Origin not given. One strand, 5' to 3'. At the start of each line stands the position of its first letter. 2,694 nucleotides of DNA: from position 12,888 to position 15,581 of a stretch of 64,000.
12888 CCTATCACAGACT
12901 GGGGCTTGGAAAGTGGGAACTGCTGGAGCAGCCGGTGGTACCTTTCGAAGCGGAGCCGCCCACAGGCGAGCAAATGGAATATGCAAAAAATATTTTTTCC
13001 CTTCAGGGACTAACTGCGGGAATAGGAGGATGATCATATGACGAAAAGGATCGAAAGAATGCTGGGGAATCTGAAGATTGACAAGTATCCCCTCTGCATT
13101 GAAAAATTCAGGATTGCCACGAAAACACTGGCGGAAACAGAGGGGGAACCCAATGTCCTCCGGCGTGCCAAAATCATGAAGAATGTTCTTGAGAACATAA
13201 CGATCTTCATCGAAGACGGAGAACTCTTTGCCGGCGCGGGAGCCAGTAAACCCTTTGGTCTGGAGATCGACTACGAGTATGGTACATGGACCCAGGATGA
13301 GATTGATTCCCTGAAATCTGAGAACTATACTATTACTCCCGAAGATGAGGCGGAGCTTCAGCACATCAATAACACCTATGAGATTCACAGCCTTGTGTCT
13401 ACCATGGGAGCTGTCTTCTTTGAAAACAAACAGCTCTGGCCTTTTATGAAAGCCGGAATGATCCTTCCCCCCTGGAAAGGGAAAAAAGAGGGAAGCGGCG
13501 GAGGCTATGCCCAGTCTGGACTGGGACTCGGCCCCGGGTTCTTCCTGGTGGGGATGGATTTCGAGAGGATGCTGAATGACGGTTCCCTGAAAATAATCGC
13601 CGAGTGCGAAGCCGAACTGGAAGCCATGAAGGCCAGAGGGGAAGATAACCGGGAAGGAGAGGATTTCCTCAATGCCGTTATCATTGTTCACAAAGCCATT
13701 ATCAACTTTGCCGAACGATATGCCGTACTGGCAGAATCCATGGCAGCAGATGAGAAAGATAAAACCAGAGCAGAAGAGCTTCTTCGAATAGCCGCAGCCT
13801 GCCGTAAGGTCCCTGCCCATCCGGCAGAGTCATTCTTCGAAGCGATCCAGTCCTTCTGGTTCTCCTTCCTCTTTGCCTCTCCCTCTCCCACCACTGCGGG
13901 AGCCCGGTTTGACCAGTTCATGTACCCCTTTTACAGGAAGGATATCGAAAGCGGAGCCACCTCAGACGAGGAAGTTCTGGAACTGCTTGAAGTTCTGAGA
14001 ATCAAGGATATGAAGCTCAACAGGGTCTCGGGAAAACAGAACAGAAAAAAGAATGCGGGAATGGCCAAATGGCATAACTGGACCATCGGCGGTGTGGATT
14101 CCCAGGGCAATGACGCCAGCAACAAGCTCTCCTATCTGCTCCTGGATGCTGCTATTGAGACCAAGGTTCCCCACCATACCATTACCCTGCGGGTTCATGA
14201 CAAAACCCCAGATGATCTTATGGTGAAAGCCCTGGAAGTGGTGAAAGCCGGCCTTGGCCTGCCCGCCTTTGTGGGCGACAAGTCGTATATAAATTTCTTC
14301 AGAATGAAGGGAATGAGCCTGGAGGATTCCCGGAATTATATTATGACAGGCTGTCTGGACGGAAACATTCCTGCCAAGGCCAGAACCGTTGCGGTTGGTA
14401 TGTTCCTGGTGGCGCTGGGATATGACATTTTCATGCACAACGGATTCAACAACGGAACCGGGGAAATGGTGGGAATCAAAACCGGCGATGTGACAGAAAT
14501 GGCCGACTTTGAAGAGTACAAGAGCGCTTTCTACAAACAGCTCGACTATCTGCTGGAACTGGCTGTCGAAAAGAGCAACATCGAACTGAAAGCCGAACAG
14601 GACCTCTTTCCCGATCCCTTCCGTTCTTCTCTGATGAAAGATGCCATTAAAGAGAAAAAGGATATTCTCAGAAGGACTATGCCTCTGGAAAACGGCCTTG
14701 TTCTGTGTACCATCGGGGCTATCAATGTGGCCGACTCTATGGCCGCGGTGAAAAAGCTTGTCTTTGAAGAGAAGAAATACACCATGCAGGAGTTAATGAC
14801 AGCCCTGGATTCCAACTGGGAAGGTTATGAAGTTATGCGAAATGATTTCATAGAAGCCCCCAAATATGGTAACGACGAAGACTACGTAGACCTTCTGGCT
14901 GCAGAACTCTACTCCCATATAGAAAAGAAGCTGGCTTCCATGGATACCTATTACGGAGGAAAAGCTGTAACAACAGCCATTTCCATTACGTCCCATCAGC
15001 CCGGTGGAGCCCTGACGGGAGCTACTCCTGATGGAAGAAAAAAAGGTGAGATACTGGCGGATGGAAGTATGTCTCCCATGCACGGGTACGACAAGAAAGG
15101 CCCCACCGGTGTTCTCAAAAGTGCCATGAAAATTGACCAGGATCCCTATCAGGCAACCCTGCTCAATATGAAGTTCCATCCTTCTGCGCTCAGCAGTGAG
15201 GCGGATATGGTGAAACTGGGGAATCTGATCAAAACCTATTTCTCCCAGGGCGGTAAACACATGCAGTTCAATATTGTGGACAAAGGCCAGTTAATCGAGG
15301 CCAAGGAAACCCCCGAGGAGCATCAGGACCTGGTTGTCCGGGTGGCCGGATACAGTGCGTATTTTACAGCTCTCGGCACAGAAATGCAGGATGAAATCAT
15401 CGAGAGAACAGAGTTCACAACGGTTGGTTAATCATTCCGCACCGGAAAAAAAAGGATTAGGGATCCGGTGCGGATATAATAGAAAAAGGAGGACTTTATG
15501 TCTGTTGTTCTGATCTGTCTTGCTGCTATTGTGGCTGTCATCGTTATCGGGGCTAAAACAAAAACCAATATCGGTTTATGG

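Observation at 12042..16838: Orphan glycyl-radical enzyme operon (activase + 797-aa GRE + dedicated permease) with a G-C-L-D thiyl loop instead of the eliminase G-C-V-E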

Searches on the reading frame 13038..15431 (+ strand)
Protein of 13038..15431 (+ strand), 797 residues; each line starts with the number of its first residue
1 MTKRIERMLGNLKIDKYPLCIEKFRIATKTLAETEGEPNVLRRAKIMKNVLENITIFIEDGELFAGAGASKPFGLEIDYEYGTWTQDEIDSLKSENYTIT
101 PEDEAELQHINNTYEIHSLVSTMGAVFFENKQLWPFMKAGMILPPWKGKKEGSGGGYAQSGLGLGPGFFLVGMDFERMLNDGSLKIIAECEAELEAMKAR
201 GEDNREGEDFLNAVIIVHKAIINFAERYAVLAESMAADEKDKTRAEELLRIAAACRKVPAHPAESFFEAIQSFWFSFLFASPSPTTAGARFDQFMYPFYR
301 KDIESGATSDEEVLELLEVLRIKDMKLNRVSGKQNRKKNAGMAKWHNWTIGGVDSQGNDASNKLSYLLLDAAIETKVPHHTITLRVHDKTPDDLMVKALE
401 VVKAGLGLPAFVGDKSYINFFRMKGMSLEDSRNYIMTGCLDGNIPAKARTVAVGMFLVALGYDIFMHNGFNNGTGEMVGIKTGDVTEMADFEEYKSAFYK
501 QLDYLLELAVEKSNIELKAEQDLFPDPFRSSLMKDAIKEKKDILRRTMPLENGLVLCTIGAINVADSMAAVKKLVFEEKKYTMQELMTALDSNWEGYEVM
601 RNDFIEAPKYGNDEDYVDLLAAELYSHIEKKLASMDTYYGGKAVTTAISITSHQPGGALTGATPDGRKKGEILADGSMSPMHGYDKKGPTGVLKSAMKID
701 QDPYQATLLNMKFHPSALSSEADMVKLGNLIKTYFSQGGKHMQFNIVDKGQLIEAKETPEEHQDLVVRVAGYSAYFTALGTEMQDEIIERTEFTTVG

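Call 3: search_protein_families(library=pfam, proteins=[window:13038-15431:+])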
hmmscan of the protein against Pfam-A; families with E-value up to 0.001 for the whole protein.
window:13038-15431:+ (797 aa): 2 families
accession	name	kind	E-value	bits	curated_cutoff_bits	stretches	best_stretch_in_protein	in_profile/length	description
PF02901.20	PFL-like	-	3.1e-152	508.9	24.3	1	1-655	1-645/647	Pyruvate formate lyase-like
PF01228.26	Gly_radical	-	1.4e-30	106.4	22.2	1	677-777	4-106/106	Glycine radical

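Call 4: search_protein_families(library=ncbifam, proteins=[window:13038-15431:+])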
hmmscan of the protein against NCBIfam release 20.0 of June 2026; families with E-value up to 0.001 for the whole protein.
window:13038-15431:+ (797 aa): 12 families
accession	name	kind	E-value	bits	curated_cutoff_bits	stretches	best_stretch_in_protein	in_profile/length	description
TIGR01774.1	PFL2-3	subfamily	2e-158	529.1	678.2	2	171-793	158-784/786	formate C-acetyltransferase/glycerol dehydratase family glycyl radical enzyme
NF048011.1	SfplDhtHpsGDes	equivalog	2.5e-155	519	1000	2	174-794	189-820/821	(2S)-3-sulfopropanediol dehydratase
TIGR04394.1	choline_CutC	equivalog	1.2e-139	467.2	1050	1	2-794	2-787/789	choline trimethylamine-lyase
NF043068.1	glycl_HYPD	equivalog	5.9e-135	451.2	1100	1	18-793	17-782/784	trans-4-hydroxy-L-proline dehydratase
NF033718.1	indole_decarb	equivalog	3.5e-133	445.7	1100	2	178-599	224-648/868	indoleacetate decarboxylase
NF048009.1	SfplDhtHpfGKleb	equivalog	1.6e-126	423.5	1000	1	14-793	37-822/824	(2S)-3-sulfopropanediol dehydratase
NF007437.0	PRK09983.1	equivalog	4.4e-126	421.9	1109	1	1-793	1-763/765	formate C-acetyltransferase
NF033715.1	glycyl_HPDL_Lrg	equivalog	7.7e-106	354.9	1150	2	596-793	702-899/901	4-hydroxyphenylacetate decarboxylase large subunit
TIGR01255.1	pyr_form_ly_1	equivalog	1.4e-37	129.6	994.2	1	252-791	222-739/744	formate C-acetyltransferase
NF038360.1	rad_fix_GrcA3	exception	2.4e-15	56.4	158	1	722-792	4-74/78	autonomous glycyl radical cofactor GrcA3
NF008341.1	PRK11127.1-1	equivalog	2.3e-09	37.1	145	1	737-791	21-75/80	autonomous glycyl radical cofactor GrcA2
TIGR04365.1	spare_glycyl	equivalog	1.5e-08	35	170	1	736-793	66-122/126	autonomous glycyl radical cofactor GrcA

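Call 5: search_solved_structures(query=window:13038-15431:+, max_evalue=0.001, show_alignments=3)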
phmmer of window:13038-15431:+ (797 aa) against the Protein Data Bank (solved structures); distinct sequences matched with E-value up to 0.001: 37.
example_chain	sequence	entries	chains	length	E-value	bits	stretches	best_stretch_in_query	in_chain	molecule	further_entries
9f3w_A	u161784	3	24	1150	2.5e-130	439.3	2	2-792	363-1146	Choline trimethylamine-lyase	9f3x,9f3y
1r8w_A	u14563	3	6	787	2.5e-130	439.3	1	19-793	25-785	glycerol dehydratase | B12-independent glycerol dehydratase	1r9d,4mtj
5i2a_A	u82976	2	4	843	1.6e-122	413.4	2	3-594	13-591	Diol-dehydratase | Diol dehydratase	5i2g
7e7l_A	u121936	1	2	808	9.1e-122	411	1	24-794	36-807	Hydroxyphenylacetic acid decarboxylase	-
9rco_A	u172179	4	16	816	3.6e-119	402.3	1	11-792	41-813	Glycyl radical protein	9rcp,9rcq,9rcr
5a0z_A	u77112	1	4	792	6.5e-116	391.6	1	2-792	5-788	CHOLINE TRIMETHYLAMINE LYASE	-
5a0u_A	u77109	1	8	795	6.6e-116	391.6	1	2-792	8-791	CHOLINE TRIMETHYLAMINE LYASE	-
6lon_B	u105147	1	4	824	4.1e-115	389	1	4-793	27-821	PFL2/glycerol dehydratase family glycyl radical enzyme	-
6vxc_A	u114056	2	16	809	7.5e-110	371.5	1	19-794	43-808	Trans-4-hydroxy-L-proline dehydratase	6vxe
8id0_A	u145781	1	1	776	2.8e-109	369.6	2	209-793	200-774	formate C-acetyltransferase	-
5faw_A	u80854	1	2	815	1.6e-108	367.2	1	20-791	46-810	Choline trimethylamine-lyase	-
9ht9_A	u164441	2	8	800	1.7e-108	367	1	20-791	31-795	Choline trimethylamine-lyase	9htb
9r0v_A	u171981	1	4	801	1.7e-108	367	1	20-791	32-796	Choline trimethylamine-lyase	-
6vue_A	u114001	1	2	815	1.9e-108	366.9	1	20-791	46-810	Choline trimethylamine-lyase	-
5fau_A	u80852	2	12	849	2.2e-108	366.7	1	20-791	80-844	Choline trimethylamine-lyase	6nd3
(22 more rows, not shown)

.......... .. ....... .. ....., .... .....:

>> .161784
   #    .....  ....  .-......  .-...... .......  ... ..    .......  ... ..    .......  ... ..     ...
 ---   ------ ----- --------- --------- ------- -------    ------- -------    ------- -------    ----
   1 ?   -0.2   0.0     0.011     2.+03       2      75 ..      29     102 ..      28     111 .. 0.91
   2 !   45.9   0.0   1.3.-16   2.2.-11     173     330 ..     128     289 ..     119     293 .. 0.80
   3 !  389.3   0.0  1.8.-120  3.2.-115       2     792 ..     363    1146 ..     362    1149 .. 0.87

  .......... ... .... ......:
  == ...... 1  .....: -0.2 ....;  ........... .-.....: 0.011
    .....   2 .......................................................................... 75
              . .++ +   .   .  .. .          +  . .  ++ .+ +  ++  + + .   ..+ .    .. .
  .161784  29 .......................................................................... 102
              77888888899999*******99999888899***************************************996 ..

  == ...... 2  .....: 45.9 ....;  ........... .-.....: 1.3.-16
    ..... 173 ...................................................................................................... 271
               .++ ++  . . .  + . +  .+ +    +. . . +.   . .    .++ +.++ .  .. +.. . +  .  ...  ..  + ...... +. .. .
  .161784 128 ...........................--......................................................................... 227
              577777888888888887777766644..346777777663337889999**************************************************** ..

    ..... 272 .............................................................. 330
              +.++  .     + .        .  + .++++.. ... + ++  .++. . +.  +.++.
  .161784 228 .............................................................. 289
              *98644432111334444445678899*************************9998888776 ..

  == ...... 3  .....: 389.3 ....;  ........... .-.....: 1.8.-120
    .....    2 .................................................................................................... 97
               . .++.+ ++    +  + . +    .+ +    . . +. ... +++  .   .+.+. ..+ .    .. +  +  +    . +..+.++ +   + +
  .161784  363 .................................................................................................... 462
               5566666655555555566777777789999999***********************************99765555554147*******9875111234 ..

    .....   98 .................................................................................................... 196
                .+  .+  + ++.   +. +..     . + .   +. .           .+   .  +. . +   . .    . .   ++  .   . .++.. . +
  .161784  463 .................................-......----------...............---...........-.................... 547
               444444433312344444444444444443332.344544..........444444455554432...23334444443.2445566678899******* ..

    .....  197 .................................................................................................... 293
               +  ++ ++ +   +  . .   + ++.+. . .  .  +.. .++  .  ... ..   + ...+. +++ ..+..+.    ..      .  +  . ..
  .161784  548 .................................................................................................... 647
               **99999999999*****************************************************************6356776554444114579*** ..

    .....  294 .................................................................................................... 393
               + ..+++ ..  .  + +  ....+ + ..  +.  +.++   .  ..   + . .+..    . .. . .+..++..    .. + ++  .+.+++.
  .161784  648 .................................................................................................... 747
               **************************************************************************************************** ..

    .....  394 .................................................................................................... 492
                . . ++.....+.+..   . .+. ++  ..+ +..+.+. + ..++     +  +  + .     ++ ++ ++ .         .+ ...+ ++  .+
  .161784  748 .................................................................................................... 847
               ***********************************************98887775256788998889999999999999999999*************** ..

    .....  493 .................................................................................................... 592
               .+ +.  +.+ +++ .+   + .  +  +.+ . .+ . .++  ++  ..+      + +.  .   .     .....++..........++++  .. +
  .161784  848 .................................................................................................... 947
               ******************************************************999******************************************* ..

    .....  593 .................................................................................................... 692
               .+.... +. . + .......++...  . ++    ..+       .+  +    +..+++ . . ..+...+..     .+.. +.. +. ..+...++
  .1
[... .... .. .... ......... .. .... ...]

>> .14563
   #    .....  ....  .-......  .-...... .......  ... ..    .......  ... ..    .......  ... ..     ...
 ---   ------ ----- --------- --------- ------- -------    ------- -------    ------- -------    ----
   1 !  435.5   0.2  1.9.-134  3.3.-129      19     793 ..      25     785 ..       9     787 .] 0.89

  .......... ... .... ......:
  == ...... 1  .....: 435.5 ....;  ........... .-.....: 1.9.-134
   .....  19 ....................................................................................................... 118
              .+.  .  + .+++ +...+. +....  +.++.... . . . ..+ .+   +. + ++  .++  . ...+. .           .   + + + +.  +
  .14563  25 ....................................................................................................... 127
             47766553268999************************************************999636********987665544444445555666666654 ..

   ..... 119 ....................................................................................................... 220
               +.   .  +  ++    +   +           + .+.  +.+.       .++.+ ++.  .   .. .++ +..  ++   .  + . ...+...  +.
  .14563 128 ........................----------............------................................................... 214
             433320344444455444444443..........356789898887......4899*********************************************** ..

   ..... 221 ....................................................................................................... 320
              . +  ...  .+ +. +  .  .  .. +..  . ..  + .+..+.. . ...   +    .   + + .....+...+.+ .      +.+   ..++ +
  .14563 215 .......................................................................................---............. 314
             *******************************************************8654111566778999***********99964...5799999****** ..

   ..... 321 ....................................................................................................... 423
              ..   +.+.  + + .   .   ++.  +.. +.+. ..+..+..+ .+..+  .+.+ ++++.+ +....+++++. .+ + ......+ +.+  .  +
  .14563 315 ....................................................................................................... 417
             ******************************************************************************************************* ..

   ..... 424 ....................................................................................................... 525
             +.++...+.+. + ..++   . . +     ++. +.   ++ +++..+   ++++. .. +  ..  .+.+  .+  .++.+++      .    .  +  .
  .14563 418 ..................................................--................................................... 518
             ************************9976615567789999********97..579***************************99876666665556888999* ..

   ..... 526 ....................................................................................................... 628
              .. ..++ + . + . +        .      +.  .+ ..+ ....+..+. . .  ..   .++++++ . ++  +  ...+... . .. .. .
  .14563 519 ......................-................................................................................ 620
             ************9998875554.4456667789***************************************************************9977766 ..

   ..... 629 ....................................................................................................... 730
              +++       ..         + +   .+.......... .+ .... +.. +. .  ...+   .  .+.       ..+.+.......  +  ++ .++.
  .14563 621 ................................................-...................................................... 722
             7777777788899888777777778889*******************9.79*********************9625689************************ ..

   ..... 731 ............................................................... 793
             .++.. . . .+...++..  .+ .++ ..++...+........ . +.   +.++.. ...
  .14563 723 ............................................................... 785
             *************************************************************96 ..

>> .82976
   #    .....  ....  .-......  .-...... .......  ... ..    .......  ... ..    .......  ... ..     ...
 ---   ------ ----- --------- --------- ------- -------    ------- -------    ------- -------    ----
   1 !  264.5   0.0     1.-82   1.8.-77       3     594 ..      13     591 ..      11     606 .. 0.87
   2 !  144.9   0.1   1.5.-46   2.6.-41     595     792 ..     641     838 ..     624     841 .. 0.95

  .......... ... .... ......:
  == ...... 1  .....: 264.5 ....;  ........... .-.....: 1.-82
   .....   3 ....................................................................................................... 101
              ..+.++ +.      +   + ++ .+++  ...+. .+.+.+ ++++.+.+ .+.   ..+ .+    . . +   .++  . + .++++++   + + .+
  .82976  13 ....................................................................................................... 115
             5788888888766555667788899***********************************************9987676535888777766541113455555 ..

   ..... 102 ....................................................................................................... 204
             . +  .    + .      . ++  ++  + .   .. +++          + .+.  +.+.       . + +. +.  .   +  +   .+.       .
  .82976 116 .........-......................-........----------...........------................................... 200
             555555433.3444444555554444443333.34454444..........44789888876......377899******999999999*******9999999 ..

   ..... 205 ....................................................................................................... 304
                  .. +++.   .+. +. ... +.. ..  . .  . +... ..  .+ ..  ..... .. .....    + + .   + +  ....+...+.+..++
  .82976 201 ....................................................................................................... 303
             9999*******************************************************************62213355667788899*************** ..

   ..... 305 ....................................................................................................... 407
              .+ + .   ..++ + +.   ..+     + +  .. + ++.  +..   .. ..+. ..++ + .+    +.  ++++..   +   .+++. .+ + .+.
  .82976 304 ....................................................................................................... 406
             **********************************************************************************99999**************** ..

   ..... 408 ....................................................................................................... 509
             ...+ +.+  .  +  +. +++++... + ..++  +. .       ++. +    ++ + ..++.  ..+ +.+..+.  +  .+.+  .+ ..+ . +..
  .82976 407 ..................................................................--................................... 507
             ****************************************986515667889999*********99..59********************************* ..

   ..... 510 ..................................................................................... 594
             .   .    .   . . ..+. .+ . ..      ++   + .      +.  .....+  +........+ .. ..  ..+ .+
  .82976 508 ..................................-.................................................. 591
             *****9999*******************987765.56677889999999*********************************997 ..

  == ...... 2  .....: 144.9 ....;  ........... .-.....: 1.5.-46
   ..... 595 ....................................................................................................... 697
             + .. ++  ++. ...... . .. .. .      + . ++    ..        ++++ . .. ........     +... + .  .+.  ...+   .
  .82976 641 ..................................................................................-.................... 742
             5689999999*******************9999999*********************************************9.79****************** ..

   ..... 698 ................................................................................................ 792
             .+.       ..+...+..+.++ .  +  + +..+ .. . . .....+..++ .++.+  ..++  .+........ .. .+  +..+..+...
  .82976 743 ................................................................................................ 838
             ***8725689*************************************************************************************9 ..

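Call 6: find_homologous_proteins(query=window:13038-15431:+, max_evalue=1e-50)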
Query window:13038-15431:+ (797 aa): 1536 proteins with E <= 1e-50 among 8000 candidates; the best 120 are listed.
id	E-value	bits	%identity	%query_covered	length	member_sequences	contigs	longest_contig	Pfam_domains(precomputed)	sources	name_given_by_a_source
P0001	0.0e+0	1811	100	100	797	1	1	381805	PF02901.21,PF01228.27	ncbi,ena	-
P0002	0.0e+0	1514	83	100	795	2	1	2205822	PF02901.21,PF01228.27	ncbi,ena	-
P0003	0.0e+0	1400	76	100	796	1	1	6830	PF02901.21,PF01228.27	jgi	jgi:pyruvate formate-lyase/glycerol dehydratase family glycyl radical enzyme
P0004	0.0e+0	1393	77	100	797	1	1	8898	PF02901.21,PF01228.27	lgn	-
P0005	0.0e+0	1384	76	99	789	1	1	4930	PF02901.21,PF01228.27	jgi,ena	-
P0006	0.0e+0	1374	74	100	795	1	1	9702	PF02901.21,PF01228.27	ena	-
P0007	0.0e+0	1358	73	100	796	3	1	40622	PF02901.21,PF01228.27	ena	-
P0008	0.0e+0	1332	72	100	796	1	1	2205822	PF02901.21,PF01228.27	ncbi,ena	-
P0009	0.0e+0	1308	71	99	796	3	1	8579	PF02901.21,PF01228.27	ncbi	-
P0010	0.0e+0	1302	71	100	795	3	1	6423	PF02901.21,PF01228.27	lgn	-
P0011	0.0e+0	1280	69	100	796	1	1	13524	PF02901.21,PF01228.27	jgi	jgi:pyruvate formate-lyase/glycerol dehydratase family glycyl radical enzyme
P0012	0.0e+0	1272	69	100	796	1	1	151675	PF02901.21,PF01228.27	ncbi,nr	ncbi:MAG: hypothetical protein JW787_13530 [Sedimentisphaerales bacterium]|nr:hypothetical protein [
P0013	0.0e+0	1271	70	99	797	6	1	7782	PF02901.21,PF01228.27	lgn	-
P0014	0.0e+0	1227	67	99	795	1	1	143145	PF02901.21,PF01228.27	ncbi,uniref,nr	ncbi:pyruvate formate lyase family protein [Desulfobacula sp.]|uniref:pyruvate formate lyase family 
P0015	0.0e+0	1200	66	100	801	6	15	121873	PF02901.21,PF01228.27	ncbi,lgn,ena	-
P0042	0.0e+0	1100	59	100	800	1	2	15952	PF02901.21,PF01228.27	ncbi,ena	-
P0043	0.0e+0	1100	59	99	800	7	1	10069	PF02901.21,PF01228.27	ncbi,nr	ncbi:MAG: hypothetical protein LUC27_01870 [Lachnospiraceae bacterium]|nr:hypothetical protein [Lach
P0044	0.0e+0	1100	59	100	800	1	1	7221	PF02901.21,PF01228.27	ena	-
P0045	0.0e+0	1100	60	99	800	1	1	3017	PF02901.21,PF01228.27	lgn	-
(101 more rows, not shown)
